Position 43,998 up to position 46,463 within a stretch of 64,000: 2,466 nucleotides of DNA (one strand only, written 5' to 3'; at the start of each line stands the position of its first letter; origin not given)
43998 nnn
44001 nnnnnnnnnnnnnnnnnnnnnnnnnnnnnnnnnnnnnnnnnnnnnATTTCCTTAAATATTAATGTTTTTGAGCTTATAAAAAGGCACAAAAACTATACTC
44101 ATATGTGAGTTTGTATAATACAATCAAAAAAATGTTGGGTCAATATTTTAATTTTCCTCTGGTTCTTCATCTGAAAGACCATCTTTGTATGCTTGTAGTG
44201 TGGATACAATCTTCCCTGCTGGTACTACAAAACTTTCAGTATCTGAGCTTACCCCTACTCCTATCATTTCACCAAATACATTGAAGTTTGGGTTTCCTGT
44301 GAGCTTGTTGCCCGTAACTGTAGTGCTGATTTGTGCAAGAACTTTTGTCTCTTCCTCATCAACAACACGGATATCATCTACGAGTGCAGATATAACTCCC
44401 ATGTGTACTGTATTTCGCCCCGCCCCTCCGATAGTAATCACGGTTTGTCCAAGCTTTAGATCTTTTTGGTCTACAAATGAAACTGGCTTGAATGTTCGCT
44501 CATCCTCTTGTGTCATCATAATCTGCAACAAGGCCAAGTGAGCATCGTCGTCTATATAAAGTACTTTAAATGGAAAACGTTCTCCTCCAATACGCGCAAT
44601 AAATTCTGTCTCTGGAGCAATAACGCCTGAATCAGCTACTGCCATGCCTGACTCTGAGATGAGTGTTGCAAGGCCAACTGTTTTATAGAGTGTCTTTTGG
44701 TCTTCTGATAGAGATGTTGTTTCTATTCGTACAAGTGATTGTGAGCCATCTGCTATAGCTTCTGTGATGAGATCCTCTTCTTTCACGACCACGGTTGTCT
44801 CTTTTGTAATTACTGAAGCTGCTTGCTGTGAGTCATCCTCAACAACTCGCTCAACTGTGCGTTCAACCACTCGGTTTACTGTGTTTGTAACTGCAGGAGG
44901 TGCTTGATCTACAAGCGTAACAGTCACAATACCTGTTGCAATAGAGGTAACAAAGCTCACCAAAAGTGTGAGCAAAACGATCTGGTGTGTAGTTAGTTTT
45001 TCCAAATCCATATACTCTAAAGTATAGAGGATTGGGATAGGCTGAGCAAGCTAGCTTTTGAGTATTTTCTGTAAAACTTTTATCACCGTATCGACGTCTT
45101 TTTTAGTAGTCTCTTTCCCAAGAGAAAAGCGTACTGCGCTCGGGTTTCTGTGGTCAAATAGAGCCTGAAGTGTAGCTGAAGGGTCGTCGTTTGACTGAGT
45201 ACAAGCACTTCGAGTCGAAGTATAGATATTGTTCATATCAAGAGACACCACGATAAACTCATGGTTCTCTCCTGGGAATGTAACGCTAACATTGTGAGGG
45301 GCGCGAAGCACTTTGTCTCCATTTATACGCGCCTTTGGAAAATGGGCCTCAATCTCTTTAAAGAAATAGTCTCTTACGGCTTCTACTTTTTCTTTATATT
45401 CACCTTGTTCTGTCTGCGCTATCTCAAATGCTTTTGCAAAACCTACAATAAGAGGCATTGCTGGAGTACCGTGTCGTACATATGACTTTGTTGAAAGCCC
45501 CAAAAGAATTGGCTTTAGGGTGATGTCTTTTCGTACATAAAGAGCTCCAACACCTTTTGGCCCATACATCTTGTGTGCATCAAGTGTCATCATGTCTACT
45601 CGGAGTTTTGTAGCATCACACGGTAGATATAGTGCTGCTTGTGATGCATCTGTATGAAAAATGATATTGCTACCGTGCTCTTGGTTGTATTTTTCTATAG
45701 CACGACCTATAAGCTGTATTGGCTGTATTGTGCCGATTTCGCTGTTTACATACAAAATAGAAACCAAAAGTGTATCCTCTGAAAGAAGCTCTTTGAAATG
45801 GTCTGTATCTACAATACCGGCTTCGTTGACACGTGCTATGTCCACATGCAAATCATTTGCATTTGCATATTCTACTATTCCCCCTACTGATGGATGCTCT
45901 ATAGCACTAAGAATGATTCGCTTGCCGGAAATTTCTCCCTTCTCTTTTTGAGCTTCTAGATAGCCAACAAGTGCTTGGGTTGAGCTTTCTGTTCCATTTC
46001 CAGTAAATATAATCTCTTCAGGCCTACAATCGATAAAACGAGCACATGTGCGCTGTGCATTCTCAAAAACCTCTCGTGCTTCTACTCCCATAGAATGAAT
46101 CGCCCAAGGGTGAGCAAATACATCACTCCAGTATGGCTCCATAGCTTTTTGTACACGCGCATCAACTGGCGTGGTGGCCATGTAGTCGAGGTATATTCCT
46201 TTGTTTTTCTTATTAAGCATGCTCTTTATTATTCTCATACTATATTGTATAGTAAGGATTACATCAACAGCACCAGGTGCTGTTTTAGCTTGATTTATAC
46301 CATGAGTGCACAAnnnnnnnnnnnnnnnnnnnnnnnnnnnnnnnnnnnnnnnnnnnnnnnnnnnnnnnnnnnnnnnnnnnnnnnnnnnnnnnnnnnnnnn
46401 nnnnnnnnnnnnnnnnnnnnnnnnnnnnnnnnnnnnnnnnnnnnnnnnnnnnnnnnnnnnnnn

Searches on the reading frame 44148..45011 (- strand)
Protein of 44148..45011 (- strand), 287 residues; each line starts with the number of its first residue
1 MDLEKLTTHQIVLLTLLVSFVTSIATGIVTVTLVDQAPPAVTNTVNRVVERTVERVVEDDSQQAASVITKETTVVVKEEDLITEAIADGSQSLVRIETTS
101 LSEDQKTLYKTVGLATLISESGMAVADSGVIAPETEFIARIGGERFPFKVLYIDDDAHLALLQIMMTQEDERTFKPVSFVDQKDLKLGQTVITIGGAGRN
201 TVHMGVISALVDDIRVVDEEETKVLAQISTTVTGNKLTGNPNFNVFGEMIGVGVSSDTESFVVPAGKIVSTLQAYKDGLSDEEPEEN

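Call 9: search_protein_families(library=pfam, proteins=[window:44148-45011:-])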
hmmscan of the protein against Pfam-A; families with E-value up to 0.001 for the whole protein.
window:44148-45011:- (287 aa): 1 family
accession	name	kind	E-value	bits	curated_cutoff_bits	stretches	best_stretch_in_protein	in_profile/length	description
PF13365.12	Trypsin_2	-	1.4e-09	39.2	27.6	1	128-252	16-144/144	Trypsin-like peptidase domain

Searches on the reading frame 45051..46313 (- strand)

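Call 9: search_protein_families(library=pfam, proteins=[window:45051-46313:-])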
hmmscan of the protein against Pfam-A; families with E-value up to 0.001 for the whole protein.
window:45051-46313:- (420 aa): 1 family
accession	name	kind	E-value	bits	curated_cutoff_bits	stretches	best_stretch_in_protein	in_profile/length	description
PF00266.25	Aminotran_5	-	2.6e-59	201.5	21.5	1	40-409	1-370/371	Aminotransferase class-V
